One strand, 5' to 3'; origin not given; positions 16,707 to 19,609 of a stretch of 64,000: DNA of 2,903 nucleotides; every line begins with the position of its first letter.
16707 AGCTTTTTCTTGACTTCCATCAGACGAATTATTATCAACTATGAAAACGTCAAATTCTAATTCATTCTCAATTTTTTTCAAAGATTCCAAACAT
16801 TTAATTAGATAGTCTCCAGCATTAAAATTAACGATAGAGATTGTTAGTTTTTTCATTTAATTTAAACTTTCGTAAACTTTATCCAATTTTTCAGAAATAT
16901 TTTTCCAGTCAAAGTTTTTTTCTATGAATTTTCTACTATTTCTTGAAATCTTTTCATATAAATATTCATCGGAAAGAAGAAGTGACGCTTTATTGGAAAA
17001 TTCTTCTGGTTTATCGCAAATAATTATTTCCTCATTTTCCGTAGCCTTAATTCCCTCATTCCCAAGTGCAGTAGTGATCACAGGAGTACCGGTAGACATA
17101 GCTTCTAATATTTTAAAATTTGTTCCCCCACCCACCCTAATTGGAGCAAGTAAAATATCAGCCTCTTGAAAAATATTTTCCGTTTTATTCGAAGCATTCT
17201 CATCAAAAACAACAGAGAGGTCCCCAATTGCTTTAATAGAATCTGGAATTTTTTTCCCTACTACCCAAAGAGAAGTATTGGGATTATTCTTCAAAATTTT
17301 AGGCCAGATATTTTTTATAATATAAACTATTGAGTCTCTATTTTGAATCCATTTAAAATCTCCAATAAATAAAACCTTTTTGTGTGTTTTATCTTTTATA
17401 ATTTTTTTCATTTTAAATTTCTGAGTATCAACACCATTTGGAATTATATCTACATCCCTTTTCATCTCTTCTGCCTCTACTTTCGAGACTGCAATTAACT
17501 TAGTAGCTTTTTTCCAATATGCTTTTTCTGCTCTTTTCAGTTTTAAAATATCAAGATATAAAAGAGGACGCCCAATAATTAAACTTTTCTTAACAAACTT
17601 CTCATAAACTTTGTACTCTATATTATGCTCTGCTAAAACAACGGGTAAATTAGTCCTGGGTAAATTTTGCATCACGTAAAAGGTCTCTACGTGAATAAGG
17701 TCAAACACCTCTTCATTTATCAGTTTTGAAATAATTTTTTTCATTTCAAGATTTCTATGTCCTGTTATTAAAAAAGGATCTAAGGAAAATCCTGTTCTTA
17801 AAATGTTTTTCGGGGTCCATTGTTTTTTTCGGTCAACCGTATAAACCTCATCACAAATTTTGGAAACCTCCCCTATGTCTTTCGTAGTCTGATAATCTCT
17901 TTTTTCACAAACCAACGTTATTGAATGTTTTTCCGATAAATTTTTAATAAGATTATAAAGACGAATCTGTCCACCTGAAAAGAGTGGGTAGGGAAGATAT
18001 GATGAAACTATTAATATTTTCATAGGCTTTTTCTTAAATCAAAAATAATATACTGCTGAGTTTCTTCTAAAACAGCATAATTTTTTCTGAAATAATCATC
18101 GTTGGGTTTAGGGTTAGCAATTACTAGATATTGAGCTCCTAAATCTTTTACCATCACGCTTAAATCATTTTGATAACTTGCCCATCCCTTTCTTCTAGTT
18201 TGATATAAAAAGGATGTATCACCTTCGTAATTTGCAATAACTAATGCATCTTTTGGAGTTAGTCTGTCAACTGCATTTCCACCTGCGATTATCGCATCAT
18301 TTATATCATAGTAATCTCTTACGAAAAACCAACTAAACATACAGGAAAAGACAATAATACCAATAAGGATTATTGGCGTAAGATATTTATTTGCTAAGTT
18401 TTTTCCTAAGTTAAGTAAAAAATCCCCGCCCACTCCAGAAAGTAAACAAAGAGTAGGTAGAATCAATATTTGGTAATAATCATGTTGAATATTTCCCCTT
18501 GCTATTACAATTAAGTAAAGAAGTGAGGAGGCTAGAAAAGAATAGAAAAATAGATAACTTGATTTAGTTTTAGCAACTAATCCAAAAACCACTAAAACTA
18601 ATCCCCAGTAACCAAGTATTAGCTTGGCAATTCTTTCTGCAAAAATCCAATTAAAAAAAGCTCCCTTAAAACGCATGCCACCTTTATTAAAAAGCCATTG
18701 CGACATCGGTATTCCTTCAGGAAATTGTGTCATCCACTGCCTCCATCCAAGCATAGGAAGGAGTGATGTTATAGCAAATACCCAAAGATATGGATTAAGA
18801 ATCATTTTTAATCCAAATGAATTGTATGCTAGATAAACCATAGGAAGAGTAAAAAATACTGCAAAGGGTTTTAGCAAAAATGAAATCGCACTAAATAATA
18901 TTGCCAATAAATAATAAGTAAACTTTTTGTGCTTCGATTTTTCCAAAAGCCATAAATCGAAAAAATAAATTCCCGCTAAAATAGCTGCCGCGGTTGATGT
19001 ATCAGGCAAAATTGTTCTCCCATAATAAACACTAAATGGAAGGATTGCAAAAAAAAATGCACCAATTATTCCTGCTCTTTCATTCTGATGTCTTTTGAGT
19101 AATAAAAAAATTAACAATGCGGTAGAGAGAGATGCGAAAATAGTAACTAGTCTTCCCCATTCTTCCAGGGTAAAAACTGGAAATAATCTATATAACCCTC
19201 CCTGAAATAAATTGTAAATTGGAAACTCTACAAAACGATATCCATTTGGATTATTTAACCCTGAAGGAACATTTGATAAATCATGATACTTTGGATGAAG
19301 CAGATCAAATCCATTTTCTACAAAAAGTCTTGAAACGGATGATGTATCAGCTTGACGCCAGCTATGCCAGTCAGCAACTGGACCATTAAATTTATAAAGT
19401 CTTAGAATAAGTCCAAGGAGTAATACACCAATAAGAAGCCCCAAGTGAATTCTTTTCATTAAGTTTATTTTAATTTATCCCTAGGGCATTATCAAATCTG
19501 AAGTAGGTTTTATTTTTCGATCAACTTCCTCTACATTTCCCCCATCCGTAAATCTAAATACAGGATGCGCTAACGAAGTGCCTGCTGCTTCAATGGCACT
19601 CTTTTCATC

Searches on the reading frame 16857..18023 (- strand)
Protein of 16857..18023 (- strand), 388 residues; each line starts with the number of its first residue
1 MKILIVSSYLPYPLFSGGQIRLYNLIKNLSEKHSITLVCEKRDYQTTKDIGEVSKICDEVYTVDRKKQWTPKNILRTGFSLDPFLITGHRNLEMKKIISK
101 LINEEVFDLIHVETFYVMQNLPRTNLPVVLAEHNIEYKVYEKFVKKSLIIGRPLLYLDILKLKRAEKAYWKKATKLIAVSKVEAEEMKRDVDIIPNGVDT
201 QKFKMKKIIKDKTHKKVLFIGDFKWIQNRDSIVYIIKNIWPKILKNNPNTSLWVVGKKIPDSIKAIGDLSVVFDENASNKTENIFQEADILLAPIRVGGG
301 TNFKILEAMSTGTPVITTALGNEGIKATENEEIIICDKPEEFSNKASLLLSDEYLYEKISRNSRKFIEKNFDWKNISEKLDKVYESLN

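Call 29: search_protein_families(library=pfam, proteins=[window:16857-18023:-], max_evalue=1)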
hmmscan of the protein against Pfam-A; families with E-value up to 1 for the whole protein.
window:16857-18023:- (388 aa): 5 families
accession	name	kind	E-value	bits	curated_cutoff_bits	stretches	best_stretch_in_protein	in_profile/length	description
PF13692.12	Glyco_trans_1_4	-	1.3e-19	71.3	27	1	215-352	2-142/142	Glycosyl transferases group 1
PF00534.26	Glycos_transf_1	-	2.3e-12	47.2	26.4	1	202-365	3-171/172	Glycosyl transferases group 1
PF13439.12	Glyco_transf_4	-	5.8e-12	46.4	28.5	1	16-201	2-169/170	Glycosyltransferase Family 4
PF13524.12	Glyco_trans_1_2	-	6.1e-08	33.2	25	1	283-380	42-142/144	Glycosyl transferase-like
PF13579.12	Glyco_trans_4_4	-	0.44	11.3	29.7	1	99-189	64-144/158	Glycosyl transferase 4-like domain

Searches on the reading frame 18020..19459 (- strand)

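Call 29: search_protein_families(library=pfam, proteins=[window:18020-19459:-], max_evalue=1)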
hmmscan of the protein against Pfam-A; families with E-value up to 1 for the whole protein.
window:18020-19459:- (479 aa): 1 family
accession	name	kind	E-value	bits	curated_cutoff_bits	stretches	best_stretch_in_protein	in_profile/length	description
PF13231.12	PMT_2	-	9.7e-11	42.6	26.1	1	80-237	4-155/160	Dolichyl-phosphate-mannose-protein mannosyltransferase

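Call 89: search_protein_families(library=ncbifam, proteins=[window:18020-19459:-], max_evalue=0.01)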
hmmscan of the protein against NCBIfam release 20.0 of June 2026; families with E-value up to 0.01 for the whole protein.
window:18020-19459:- (479 aa): 2 families
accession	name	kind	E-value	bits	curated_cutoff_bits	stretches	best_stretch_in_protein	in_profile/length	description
TIGR04154.1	archaeo_STT3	subfamily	0.00044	18.7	450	0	109-146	105-142/831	oligosaccharyl transferase, archaeosortase A system-associated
TIGR03663.1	TIGR03663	subfamily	0.002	17.3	126.25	1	101-202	72-168/435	flippase activity-associated protein Agl23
